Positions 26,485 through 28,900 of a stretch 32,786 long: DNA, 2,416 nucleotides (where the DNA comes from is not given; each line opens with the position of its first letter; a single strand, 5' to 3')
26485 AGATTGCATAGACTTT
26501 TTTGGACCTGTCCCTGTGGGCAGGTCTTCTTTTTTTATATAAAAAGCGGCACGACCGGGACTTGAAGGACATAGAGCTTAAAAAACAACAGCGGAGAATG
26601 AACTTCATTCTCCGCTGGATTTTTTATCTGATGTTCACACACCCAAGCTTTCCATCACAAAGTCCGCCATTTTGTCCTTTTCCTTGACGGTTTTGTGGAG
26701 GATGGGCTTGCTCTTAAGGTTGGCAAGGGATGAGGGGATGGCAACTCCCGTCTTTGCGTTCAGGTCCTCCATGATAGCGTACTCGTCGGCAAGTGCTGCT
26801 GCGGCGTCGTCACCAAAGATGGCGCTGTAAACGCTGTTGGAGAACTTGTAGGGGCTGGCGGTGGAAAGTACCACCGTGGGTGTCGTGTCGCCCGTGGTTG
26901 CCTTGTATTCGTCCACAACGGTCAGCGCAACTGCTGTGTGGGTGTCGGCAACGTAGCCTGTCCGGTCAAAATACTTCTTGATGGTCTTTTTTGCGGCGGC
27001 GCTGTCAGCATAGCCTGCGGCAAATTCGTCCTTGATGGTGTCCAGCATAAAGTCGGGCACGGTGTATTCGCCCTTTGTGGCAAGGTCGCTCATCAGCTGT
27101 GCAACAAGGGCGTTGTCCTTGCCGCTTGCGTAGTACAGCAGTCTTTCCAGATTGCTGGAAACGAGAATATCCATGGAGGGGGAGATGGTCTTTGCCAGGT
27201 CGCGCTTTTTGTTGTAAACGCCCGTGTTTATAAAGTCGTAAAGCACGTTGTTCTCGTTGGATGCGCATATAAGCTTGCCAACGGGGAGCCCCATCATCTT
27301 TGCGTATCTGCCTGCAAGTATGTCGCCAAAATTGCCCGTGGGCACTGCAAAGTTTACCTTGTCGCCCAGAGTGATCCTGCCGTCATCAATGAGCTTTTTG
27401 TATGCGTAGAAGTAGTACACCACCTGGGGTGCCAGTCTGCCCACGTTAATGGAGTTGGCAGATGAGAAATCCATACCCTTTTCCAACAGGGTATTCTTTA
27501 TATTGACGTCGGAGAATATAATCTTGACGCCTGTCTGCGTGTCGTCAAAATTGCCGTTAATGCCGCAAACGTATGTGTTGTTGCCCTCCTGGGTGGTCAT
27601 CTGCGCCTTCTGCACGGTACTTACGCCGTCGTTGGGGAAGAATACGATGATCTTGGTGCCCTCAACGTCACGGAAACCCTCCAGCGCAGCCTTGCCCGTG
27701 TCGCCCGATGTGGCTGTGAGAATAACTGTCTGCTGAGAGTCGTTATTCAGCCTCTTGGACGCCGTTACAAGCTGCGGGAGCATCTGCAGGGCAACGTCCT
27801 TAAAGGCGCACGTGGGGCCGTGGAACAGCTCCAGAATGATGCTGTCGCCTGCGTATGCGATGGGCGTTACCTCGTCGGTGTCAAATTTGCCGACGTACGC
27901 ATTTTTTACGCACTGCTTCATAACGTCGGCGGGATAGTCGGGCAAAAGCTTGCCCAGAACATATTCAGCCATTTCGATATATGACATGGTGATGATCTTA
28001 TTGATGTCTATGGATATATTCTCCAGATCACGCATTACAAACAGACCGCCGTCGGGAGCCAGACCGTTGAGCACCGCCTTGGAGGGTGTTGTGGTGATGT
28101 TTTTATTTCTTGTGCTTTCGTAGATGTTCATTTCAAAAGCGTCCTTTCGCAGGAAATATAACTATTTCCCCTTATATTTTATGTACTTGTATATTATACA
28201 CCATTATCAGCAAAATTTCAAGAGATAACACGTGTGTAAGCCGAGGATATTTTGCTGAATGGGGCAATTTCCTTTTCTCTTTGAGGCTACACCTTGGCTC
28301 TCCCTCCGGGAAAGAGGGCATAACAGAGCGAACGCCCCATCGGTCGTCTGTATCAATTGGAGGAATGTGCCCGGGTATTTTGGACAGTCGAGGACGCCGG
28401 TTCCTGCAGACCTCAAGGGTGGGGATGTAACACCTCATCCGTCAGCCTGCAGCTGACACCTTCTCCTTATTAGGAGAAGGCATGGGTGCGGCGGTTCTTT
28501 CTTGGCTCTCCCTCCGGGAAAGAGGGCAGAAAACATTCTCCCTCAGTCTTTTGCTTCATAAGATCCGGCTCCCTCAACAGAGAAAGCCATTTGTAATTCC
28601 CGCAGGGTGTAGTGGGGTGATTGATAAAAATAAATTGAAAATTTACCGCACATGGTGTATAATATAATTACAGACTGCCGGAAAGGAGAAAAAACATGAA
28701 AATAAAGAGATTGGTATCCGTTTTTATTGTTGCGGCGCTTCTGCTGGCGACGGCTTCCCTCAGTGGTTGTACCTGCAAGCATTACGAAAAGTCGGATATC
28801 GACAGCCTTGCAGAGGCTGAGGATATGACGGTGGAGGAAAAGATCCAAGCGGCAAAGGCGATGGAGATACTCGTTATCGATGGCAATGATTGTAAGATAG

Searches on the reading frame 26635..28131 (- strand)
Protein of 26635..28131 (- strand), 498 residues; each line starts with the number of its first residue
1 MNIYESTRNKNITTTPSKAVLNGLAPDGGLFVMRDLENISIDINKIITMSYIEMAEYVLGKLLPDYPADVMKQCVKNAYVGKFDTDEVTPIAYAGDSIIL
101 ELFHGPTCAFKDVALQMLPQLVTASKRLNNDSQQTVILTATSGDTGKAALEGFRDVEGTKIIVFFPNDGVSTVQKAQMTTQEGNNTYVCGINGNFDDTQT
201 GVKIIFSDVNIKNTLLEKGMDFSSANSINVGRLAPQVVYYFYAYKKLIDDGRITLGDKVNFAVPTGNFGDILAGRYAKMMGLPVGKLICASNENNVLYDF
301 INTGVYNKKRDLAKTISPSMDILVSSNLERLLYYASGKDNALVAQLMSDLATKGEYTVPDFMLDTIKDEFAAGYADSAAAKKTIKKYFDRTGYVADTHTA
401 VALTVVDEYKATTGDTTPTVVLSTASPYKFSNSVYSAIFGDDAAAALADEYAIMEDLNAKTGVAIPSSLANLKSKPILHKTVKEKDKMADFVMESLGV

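Call 13: find_encoding_contigs(protein=window:26635-28131:-, flank=3000, max_places=10)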
Protein window:26635-28131:- (498 aa): no gene with exactly this product is on record in the collection.

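Call 17: find_related_loci(query=window:26635-28131:-, collection=genome_contigs, flank=4000)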
Query window:26635-28131:- (498 aa) in genome_contigs; peptide patterns used: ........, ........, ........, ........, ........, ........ (x = any residue, [..] = any of these).
599 stretches matched a pattern (row limit reached: there are more); 488 encode a relative of the query (tblastn E <= 1e-3); the best 80 are kept; 80 distinct loci.
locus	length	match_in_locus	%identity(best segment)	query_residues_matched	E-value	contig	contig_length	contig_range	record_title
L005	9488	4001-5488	72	2-498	0e+0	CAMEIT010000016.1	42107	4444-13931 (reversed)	MAG: uncultured Clostridia bacterium isolate SRR15057928_bin.10_metaWRAP_v1.3_MAG genome assembly, contig: ERZ10407477.3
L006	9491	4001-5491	69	1-496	0e+0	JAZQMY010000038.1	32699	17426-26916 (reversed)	MAG: Clostridia bacterium isolate T1900045247_TH20190017.MAGScoT_cleanbin_000020 SGB_5663_k141_2616504, whole genome sho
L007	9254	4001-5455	53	2-492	2e-166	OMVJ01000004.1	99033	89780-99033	uncultured Olsenella sp. isolate RUG004 genome assembly, contig: scaffold_138, whole genome shotgun sequence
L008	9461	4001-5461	52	2-493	9e-165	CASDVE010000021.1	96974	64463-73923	uncultured Eubacteriales bacterium isolate A18_L2_319319_idba_bin.24 genome assembly, contig: A18_L2_319319_idba_bin.24.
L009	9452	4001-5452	52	3-492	1e-163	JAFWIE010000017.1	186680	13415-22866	MAG: Atopobiaceae bacterium isolate RGIG5762 Sheep_Ileum-4__c739, whole genome shotgun sequence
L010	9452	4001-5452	51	3-492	4e-162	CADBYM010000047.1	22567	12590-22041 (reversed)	MAG: uncultured Coriobacteriaceae bacterium isolate RUG14419 genome assembly, contig: RUG14419_asm_47, whole genome shot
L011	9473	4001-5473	51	2-494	4e-162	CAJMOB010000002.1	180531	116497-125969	TPA_asm: uncultured bacterium isolate ERR1430482-bin.12 genome assembly, contig: NODE_48_length_180531_cov_12.287806, wh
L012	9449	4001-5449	50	2-492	4e-161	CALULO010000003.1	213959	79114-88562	MAG: uncultured Atopobiaceae bacterium isolate BRZ_HB__bin53 genome assembly, contig: BRZ_HB__NODE_68_length_213959_cov_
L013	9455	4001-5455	52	4-496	8e-161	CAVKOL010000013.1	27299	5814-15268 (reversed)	Bacteroidaceae bacterium isolate H07689-L1_cleanbin_000028 genome assembly, contig: Spades_H07689-L1_contig_973, whole g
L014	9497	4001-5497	50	3-495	1e-159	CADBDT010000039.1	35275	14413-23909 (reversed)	MAG: uncultured Coriobacteriaceae bacterium isolate RUG13877 genome assembly, contig: RUG13877_asm_39, whole genome shot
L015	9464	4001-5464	51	3-497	3e-158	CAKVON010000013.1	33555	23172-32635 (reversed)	MAG: uncultured Atopobiaceae bacterium isolate REFINED_METABAT215_TOP10_CONTIGS_1500_ASSEMBLY_K77_MERGED__Hadza_MoBio_ha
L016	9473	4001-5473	53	4-496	5e-158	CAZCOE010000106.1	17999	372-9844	MAG TPA_asm: uncultured Clostridia bacterium isolate SRP330255_co2_268 genome assembly, contig: k141_4046642, whole geno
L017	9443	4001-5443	50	4-492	3e-156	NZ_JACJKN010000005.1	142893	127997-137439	Olsenella uli strain An733 An733_contig-115_4, whole genome shotgun sequence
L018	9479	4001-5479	52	4-498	3e-156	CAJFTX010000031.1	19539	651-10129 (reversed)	uncultured Clostridia bacterium isolate Coassembly_mag_187 genome assembly, contig: MAGpy_11413_min2k_bin_187_fak87_7676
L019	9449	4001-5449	52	2-492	3e-156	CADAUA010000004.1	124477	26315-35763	MAG: uncultured Coriobacteriaceae bacterium isolate RUG13628 genome assembly, contig: RUG13628_asm_4, whole genome shotg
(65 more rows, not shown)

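Call 31: find_homologous_proteins(query=window:26635-28131:-, max_evalue=1e-100)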
Query window:26635-28131:- (498 aa): 7999 proteins with E <= 1e-100 among 8000 candidates; the best 120 are listed.
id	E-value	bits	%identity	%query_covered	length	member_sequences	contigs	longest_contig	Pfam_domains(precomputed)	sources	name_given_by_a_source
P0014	0.0e+0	1085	99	100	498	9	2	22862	PF00291.32,PF24857.2,PF14821.12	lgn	-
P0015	6.5e-254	861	78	100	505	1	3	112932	PF00291.32,PF24857.2,PF14821.12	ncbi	-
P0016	4.8e-253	858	77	100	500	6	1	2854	PF00291.32,PF24857.2,PF14821.12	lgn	-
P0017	2.4e-251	852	76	100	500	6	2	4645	PF00291.32,PF24857.2,PF14821.12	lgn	-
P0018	2.9e-241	819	73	100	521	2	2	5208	PF00291.32,PF24857.2,PF14821.12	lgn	-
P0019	4.5e-241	818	74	100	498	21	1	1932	PF00291.32,PF24857.2,PF14821.12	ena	-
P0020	2.6e-239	813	72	100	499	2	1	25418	PF00291.32,PF24857.2,PF14821.12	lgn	-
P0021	1.3e-238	810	72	100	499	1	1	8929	PF00291.32,PF24857.2,PF14821.12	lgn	-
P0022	1.1e-237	807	72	99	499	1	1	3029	PF00291.32,PF24857.2,PF14821.12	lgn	-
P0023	5.5e-237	805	72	100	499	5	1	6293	PF00291.32,PF24857.2,PF14821.12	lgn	-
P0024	1.3e-236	804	72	100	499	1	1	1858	PF00291.32,PF24857.2,PF14821.12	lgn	-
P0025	3.9e-234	796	73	99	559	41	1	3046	PF00291.32,PF24857.2,PF14821.12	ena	-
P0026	1.7e-233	793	71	100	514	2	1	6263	PF00291.32,PF24857.2,PF14821.12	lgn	-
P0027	1.5e-232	790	72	99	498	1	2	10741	PF00291.32,PF24857.2,PF14821.12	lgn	-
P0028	9.3e-232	788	72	99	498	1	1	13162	PF00291.32,PF24857.2,PF14821.12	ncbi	-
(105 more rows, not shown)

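Call 32: find_encoding_contigs(protein=P0015, flank=5000, max_places=3)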
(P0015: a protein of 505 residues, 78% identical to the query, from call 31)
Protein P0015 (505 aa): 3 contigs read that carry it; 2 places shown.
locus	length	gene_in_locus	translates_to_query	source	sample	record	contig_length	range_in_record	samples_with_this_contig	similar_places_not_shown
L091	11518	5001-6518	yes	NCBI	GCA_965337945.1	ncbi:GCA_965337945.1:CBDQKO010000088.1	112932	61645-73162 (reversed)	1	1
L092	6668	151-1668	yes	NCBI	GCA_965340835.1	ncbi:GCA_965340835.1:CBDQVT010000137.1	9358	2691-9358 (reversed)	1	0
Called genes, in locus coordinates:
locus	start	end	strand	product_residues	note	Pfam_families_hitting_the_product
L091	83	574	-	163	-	-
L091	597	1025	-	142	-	PF14478:DUF4430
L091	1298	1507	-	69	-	PF07866:DUF1653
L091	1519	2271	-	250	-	PF02535:Zip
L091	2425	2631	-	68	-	PF00269:SASP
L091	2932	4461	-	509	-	-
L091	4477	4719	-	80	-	PF00550:PP-binding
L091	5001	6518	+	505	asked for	PF14821:Thr_synth_N, PF00291:PALP, PF24857:THR4_C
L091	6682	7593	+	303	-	PF00892:EamA, PF06800:Sugar_transport, PF03151:TPT (weak), PF00892:EamA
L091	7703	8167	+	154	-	PF22811:Zn_ribbon_NrdR, PF03477:ATP-cone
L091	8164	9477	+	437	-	PF26018:BSH_RND_rel (faint)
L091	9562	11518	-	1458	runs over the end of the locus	PF01391:Collagen, PF13306:LRR_5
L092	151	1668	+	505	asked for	PF14821:Thr_synth_N, PF00291:PALP, PF24857:THR4_C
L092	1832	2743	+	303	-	PF00892:EamA, PF06800:Sugar_transport, PF03151:TPT (weak), PF00892:EamA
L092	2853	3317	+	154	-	PF22811:Zn_ribbon_NrdR, PF03477:ATP-cone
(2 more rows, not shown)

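Call 33: find_encoding_contigs(protein=P0017, flank=5000, max_places=3)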
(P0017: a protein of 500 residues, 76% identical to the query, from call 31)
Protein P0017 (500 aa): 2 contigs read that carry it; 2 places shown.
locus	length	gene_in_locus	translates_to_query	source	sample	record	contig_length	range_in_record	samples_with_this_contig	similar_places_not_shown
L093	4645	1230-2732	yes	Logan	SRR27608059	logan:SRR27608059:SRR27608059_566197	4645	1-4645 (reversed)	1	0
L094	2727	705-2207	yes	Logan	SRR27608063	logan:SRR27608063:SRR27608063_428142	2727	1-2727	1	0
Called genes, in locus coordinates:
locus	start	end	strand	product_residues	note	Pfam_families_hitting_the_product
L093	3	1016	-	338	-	?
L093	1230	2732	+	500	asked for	PF14821:Thr_synth_N, PF00291:PALP, PF24857:THR4_C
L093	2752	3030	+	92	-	-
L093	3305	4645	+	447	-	?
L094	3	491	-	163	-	?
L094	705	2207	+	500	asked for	PF14821:Thr_synth_N, PF00291:PALP, PF24857:THR4_C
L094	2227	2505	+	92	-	-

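Call 34: find_encoding_contigs(protein=P0016, flank=5000, max_places=3)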
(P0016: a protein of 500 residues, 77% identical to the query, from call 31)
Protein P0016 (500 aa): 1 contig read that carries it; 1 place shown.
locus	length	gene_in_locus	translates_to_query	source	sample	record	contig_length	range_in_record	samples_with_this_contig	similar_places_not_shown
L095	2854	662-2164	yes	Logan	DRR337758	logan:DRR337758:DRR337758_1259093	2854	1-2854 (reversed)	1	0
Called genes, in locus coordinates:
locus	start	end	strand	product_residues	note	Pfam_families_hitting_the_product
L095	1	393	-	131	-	?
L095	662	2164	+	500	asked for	PF14821:Thr_synth_N, PF00291:PALP, PF24857:THR4_C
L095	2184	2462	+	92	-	-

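Call 38: find_encoding_contigs(protein=P0014, flank=3000, max_places=10)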
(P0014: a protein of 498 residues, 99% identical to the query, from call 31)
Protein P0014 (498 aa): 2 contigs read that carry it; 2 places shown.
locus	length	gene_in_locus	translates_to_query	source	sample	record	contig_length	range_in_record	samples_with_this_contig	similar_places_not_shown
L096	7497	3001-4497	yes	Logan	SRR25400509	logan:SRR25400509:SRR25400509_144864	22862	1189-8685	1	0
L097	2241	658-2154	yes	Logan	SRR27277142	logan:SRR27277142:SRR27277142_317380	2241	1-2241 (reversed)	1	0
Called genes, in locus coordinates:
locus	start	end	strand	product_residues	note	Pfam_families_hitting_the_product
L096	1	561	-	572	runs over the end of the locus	PF00149:Metallophos, PF09587:PGA_cap, PF02872:5_nucleotid_C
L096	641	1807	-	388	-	-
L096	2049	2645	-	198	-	-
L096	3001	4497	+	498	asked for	PF14821:Thr_synth_N, PF00291:PALP, PF24857:THR4_C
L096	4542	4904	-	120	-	PF14567:SUKH_5, PF14568:SUKH_6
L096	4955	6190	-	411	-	PF14411:LHH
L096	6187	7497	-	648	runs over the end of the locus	-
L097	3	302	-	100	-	?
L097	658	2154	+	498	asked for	PF14821:Thr_synth_N, PF00291:PALP, PF24857:THR4_C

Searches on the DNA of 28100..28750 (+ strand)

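Call 4: search_rna_families(source=window, start=28100, end=28750, threshold=evalue, max_evalue=10, show_alignments=5)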
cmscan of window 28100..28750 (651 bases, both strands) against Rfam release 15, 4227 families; matches with E-value up to 10: 3.
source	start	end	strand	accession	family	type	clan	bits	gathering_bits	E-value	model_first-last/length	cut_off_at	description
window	28630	28698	+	RF02980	freshwater-2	Cis-reg;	-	16.3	49.9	7.3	1-84/84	no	freshwater-2 RNA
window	28548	28630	+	RF00609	SNORD100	Gene; snRNA; snoRNA; CD-box;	CL00073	14.8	58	6.2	1-81/81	no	Small nucleolar RNA SNORD100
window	28398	28442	-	RF01307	sR55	Gene; snRNA; snoRNA; CD-box;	-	13.7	35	2.1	1-65/65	no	Small nucleolar RNA sR55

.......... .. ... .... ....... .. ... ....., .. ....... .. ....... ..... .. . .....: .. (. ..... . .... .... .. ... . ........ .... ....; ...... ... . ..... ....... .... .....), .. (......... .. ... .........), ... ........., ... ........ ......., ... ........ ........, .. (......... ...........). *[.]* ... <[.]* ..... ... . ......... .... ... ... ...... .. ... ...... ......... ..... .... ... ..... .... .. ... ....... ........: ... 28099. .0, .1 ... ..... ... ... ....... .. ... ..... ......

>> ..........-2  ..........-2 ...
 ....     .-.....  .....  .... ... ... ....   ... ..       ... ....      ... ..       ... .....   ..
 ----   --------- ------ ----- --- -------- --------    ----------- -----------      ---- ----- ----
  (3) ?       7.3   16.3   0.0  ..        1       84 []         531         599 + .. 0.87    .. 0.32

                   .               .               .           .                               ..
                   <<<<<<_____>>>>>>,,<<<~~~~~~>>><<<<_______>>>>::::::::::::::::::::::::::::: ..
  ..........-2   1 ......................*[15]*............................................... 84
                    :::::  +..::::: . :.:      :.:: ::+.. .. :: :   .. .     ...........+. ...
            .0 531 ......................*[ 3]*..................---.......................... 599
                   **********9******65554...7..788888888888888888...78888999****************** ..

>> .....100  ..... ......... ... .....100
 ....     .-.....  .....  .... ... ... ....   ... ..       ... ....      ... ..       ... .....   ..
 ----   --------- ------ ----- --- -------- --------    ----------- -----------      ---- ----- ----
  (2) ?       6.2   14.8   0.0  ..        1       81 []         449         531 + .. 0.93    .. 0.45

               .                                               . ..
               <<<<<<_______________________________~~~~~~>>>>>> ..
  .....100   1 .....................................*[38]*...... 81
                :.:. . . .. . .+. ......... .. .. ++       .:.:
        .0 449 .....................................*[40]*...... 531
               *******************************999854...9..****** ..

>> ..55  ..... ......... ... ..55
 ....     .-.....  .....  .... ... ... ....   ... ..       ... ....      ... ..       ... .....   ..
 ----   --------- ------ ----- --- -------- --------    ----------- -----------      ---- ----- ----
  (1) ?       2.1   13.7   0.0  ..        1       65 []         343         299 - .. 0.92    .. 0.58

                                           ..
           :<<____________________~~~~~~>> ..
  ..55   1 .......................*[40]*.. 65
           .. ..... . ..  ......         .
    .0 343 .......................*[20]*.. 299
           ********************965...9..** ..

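Call 28: search_dna_similar(query=window:28190-28666:+, collection=plasmids, mode=distant, max_evalue=0.01)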
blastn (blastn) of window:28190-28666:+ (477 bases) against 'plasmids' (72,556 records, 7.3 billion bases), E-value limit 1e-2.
No match.

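Call 29: search_dna_similar(query=window:28190-28666:+, collection=phages, mode=distant, max_evalue=0.01)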
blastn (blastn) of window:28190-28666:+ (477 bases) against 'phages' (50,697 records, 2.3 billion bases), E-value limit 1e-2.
No match.

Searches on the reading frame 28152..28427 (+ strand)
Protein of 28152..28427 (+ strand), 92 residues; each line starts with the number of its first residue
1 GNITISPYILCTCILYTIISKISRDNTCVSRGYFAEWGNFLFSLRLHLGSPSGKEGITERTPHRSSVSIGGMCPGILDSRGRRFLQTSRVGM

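Call 50: search_protein_families(library=pfam, max_evalue=1, proteins=[window:28152-28427:+])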
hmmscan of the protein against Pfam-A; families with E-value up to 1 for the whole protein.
seq(92 aa): 0 families

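Call 69: search_protein_representatives(protein=window:28152-28427:+)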
Query: 92 residues. Proteins with E-value up to 0.001 (for the whole library): 1; up to 1e-10: 0; up to 1e-30: 0. The best 1 are listed.
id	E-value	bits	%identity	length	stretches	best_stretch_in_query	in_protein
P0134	4.7e-07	45.9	36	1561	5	33-67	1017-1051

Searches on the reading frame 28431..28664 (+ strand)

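Call 50: search_protein_families(library=pfam, max_evalue=1, proteins=[window:28431-28664:+])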
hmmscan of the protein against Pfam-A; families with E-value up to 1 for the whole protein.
seq(78 aa): 1 family
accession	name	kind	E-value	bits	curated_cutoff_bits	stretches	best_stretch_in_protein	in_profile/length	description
PF21094.3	Nup188_SH3-like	-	0.015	15.5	21.4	1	45-64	25-44/50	Nup188 SH3-like domain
